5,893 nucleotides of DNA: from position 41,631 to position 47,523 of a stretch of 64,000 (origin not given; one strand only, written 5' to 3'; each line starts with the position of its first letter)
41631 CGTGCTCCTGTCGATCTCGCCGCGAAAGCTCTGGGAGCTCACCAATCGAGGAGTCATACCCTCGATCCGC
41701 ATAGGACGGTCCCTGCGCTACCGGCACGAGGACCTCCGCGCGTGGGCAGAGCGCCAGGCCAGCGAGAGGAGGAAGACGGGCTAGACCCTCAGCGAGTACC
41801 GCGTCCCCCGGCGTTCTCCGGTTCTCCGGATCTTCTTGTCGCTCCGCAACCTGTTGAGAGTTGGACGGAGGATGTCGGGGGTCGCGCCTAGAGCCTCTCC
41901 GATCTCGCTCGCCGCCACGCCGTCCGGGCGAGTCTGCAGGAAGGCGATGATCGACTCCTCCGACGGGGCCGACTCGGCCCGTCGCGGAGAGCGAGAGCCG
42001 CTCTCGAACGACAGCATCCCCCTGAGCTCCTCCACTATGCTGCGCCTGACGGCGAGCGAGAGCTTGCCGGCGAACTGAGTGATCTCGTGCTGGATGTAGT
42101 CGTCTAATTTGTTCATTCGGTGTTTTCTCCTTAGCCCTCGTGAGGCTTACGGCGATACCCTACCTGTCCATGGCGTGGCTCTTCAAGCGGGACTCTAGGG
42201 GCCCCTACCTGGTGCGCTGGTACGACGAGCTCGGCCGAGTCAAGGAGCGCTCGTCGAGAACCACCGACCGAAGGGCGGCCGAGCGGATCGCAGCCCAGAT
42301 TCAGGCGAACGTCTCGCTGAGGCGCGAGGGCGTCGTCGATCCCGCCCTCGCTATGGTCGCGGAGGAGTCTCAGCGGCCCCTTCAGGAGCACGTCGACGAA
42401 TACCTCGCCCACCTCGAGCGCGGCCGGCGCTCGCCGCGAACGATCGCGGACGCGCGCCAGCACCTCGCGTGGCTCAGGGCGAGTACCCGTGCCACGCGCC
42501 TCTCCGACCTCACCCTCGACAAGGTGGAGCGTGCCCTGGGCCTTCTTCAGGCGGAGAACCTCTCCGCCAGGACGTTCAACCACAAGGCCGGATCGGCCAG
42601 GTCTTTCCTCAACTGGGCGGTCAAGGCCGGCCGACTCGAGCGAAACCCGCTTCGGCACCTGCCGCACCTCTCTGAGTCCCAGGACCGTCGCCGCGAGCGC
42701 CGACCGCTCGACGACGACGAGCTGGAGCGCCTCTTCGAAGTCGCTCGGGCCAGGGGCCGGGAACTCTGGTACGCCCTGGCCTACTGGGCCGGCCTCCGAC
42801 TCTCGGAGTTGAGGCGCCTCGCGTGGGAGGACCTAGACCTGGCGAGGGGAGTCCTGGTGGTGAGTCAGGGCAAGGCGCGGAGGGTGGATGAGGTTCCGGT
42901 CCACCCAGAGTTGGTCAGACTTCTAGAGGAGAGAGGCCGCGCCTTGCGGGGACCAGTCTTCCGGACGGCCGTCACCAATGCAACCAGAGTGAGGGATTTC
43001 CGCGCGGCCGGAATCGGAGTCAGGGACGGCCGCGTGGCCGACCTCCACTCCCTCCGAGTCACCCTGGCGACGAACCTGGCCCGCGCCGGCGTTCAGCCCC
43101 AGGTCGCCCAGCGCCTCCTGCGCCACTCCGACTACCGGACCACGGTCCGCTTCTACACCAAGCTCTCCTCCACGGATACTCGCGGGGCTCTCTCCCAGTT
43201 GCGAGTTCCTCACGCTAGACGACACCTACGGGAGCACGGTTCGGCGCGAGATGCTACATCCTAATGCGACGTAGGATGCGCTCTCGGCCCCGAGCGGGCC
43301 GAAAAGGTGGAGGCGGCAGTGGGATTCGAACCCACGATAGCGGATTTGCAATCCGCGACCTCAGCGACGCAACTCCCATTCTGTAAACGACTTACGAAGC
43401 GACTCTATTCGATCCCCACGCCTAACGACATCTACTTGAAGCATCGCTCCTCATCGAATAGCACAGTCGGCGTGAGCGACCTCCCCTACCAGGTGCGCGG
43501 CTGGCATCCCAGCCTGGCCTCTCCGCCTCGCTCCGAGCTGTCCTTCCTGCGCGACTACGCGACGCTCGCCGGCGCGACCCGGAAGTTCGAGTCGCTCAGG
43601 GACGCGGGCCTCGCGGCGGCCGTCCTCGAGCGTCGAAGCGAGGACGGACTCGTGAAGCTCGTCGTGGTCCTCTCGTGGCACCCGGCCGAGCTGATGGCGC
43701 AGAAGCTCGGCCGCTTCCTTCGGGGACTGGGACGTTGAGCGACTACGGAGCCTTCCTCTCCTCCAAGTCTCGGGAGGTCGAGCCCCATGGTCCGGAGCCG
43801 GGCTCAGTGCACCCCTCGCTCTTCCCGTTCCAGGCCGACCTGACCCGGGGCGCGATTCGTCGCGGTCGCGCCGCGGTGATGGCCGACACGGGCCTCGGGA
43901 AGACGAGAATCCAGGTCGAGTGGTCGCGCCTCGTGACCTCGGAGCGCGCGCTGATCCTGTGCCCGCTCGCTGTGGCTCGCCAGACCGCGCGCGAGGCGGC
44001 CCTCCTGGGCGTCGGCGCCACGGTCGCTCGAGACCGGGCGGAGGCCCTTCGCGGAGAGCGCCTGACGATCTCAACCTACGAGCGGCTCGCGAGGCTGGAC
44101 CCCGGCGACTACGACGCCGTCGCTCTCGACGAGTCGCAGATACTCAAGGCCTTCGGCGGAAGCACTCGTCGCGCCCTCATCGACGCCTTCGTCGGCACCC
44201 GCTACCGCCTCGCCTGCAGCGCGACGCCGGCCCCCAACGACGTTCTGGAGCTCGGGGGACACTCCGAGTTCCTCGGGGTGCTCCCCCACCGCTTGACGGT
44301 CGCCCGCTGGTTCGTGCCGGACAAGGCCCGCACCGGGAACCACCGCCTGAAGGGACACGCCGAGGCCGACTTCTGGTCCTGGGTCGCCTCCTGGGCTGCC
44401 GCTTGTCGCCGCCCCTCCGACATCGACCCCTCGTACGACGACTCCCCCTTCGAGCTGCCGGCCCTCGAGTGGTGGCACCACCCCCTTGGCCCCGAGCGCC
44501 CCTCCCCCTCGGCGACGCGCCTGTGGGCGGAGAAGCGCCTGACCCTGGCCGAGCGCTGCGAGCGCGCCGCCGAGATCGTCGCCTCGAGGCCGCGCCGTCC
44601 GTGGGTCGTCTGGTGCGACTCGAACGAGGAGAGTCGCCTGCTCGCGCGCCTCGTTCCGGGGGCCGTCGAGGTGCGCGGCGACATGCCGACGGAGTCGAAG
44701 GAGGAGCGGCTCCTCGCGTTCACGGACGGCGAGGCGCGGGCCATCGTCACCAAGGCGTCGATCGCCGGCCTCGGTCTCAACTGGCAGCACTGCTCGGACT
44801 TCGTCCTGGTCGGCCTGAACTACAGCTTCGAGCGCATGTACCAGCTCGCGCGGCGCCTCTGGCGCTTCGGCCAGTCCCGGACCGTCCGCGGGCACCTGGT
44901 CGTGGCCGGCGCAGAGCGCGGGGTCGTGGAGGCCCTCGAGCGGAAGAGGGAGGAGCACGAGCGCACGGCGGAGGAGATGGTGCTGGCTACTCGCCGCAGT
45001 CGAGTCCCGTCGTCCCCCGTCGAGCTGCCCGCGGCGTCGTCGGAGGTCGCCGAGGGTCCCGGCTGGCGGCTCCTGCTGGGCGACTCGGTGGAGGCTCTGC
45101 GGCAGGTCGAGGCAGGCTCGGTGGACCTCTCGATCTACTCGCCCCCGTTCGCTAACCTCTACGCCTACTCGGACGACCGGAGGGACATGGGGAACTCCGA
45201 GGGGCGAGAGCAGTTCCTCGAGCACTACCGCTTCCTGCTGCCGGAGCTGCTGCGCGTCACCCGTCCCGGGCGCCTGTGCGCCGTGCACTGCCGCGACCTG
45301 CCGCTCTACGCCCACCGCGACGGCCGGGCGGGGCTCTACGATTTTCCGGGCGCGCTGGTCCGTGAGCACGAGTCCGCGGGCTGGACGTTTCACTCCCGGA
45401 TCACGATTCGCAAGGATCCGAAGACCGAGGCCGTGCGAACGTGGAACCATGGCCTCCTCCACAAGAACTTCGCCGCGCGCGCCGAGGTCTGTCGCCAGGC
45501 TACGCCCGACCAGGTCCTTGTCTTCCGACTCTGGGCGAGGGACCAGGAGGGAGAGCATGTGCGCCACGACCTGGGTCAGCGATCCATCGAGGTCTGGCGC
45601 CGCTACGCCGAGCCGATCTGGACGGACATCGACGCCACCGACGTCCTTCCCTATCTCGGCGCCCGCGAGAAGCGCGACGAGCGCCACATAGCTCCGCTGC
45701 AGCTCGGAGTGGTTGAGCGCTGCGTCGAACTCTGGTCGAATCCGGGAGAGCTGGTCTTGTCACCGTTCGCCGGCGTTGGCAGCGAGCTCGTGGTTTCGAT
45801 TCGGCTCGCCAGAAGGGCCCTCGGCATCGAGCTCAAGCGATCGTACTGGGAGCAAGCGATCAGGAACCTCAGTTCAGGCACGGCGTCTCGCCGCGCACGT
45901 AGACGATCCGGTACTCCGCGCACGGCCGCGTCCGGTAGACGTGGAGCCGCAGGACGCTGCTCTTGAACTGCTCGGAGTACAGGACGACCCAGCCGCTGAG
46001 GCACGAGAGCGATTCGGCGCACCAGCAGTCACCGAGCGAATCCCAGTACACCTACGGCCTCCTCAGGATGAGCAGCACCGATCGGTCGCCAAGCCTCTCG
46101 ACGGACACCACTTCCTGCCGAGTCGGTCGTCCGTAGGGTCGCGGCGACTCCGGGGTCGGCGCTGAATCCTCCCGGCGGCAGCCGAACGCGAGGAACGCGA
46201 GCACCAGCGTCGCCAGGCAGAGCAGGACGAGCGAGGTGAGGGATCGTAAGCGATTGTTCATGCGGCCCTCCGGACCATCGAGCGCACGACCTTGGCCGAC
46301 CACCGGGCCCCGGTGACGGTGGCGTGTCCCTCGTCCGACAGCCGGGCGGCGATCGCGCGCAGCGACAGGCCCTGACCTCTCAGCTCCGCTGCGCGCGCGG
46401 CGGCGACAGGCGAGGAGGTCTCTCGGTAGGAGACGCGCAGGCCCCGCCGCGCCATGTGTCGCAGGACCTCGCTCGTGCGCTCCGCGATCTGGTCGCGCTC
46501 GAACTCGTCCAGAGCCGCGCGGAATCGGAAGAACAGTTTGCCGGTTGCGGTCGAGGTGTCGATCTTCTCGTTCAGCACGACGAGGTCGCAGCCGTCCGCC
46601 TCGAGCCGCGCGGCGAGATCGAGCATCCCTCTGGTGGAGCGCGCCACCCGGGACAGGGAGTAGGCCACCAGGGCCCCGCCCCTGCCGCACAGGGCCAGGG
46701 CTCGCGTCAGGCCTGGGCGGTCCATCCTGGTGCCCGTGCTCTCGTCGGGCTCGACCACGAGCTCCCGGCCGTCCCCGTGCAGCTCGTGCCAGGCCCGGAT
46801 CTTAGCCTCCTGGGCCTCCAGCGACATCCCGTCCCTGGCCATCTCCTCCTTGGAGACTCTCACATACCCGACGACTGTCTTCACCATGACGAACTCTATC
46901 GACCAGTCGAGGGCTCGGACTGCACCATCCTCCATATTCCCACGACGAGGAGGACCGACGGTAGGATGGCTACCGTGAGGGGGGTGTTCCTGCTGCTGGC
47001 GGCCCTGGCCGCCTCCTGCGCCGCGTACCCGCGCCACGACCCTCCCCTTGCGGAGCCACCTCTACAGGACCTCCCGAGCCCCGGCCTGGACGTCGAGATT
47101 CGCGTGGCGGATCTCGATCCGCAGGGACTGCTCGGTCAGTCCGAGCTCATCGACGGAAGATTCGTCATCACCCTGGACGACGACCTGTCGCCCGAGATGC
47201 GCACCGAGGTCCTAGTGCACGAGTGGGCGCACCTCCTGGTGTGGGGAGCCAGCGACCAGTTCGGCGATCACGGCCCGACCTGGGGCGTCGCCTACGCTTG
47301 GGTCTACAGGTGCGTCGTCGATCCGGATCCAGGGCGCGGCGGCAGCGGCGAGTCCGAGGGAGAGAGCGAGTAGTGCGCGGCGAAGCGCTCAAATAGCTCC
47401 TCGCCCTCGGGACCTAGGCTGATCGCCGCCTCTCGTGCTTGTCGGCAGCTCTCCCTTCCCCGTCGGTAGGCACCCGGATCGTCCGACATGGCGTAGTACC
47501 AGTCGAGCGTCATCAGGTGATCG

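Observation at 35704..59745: Recurring minus-strand motif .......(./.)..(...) at five gene starts: phage-specific promoter or operator, with apparently leaderless genes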

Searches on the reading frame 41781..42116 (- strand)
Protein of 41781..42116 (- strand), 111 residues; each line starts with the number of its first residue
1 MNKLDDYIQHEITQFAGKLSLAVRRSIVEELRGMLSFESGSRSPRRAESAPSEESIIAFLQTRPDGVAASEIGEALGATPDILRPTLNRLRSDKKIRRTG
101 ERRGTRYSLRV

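Call 48: search_protein_families(library=pfam, proteins=[window:41781-42116:-], max_evalue=0.01)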
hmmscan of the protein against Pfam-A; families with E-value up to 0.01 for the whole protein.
window:41781-42116:- (111 aa): 2 families
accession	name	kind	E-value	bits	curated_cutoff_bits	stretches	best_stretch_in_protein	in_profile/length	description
PF04703.18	FaeA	-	8.6e-05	23.2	20.7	1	53-106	2-55/62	FaeA-like protein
PF16365.12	EutK_C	-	0.0051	17.2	27.5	0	54-107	2-51/52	Ethanolamine utilization protein EutK C-terminus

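Call 63: search_protein_families(library=phrogs, proteins=[window:41781-42116:-], max_evalue=0.01)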
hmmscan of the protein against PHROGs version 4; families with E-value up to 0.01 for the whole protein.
window:41781-42116:- (111 aa): 1 family
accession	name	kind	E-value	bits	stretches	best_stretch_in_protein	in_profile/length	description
phrog_1123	-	unknown function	0.00012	22.9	1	49-103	29-83/112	-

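Call 93: search_solved_structures(query=window:41781-42116:-, max_evalue=1)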
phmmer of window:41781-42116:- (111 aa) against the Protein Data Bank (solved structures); distinct sequences matched with E-value up to 1: 0.

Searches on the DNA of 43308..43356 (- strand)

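Call 60: search_dna_similar(query=window:43308-43356:-, collection=plasmids, mode=distant, max_evalue=0.01, max_rows=30)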
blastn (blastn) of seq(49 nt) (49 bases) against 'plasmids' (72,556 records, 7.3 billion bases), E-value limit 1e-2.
Records with a match: 2; places in all: 2; records where one place covers at least 80% of the query: 2.
Best place of each record, by identity: 80-90% 2.
By first word of the organism name: Neisseria 2.
By predicted mobility (MOB-suite, as given by PLSDB): non-mobilizable 2.
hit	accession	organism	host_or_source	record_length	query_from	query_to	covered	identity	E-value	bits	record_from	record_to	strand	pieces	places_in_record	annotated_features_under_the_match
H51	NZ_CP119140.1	Neisseria gonorrhoeae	Homo sapiens,whole organism,blood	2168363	1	49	100%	84.0%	5e-4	48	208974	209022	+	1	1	none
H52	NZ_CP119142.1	Neisseria gonorrhoeae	Homo sapiens,whole organism,synovial ...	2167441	1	49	100%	84.0%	5e-4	48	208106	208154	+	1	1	none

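Call 61: search_dna_similar(query=window:43308-43356:-, collection=phages, mode=distant, max_evalue=0.01, max_rows=30)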
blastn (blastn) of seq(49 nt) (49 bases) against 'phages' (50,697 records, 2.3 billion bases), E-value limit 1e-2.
Records with a match: 39; places in all: 39; records where one place covers at least 80% of the query: 10.
Best place of each record, by identity: >=99% 3; 95-99% 1; 90-95% 4; 80-90% 30; 60-80% 1.
By first word of the organism name: Erwinia 6; Acinetobacter 5; Cronobacter 4; Yersinia 4; Pseudomonas 3; Streptomyces 3; Pectobacterium 2; Serratia 2; Gordonia 2; Bacteriophage 1; and 7 more.
By host as written in the record: - 6; Erwinia amylovora 3; Erwinia amylovora SNUABM_01 3; Streptomyces griseus ATCC 10137 3; Pectobacterium carotovorum subsp. carotovorum strain CBBL19-1-37 2; Cronobacter sakazakii 2; Cronobacter sakazakii ATCC 29544 2; Ruegeria pomeroyi DSS-3 2; and 13 more.
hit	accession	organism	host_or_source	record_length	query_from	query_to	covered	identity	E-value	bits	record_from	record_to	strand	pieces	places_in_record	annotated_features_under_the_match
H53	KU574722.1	Pectobacterium phage vB_PcaM_CBB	Pectobacterium carotovorum subsp. ...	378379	1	49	100%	88.0%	2e-8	61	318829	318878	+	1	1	tRNA-Cys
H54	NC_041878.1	Pectobacterium phage vB_PcaM_CBB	Pectobacterium carotovorum subsp. ...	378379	1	49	100%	88.0%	2e-8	61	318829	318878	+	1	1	tRNA-Cys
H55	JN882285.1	Cronobacter phage vB_CsaM_GAP32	Cronobacter sakazakii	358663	1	49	100%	84.0%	1e-5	52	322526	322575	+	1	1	tRNA-Cys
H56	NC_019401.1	Cronobacter phage vB_CsaM_GAP32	Cronobacter sakazakii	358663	1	49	100%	84.0%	1e-5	52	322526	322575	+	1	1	tRNA-Cys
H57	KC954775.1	Cronobacter phage S13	Cronobacter sakazakii ATCC 29544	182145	1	49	100%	80.0%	6e-3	43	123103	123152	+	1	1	similar to hypothetical protein | tRNA-Cys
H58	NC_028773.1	Cronobacter phage S13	Cronobacter sakazakii ATCC 29544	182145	1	49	100%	80.0%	6e-3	43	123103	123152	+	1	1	similar to hypothetical protein | tRNA-Cys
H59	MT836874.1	Bacteriophage sp.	human fecal samples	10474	1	49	100%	79.6%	2e-3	45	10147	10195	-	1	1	record has no annotation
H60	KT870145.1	Roseobacter phage DSS3P8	Ruegeria pomeroyi DSS-3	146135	3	49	96%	80.9%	2e-3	46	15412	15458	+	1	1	tRNA-Arg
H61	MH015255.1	Ruegeria phage vB_RpoS-V10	Ruegeria pomeroyi DSS-3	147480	3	49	96%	80.9%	2e-3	46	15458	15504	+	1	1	none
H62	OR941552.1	Microbacterium phage MO526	Microbacterium oxydans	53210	7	48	86%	83.3%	2e-3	46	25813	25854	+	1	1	tRNA-Cys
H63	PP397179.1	Morganella phage vB_Mm5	Morganella morganii 5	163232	1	38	78%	87.2%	2e-3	46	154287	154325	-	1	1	tRNA-Trp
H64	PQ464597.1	Pseudomonas phage Milchi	Pseudomonas poae Z9_5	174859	2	38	76%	89.5%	2e-4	48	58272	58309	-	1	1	tRNA-Cys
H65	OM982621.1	Pseudomonas phage Astolliot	Pseudomonas syringae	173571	2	38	76%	89.5%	2e-4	48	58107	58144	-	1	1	tRNA-Cys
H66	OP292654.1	Xanthomonas phage XbC2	Xanthomonas vesicatoria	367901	2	39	78%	85.0%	6e-3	44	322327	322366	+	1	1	tRNA-Cys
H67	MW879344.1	Erwinia phage pEa_SNUABM_49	Erwinia amylovora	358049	2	38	76%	86.8%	6e-3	44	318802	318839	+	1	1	tRNA-Cys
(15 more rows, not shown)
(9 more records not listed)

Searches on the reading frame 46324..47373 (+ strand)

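Call 50: search_protein_families(library=pfam, proteins=[window:46324-47373:+], max_evalue=0.01)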
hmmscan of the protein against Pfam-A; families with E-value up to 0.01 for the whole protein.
window:46324-47373:+ (349 aa): 1 family
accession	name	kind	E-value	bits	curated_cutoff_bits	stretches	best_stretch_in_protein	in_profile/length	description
PF10263.15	SprT-like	-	0.0049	17.2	25.6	1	291-322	59-90/108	SprT-like family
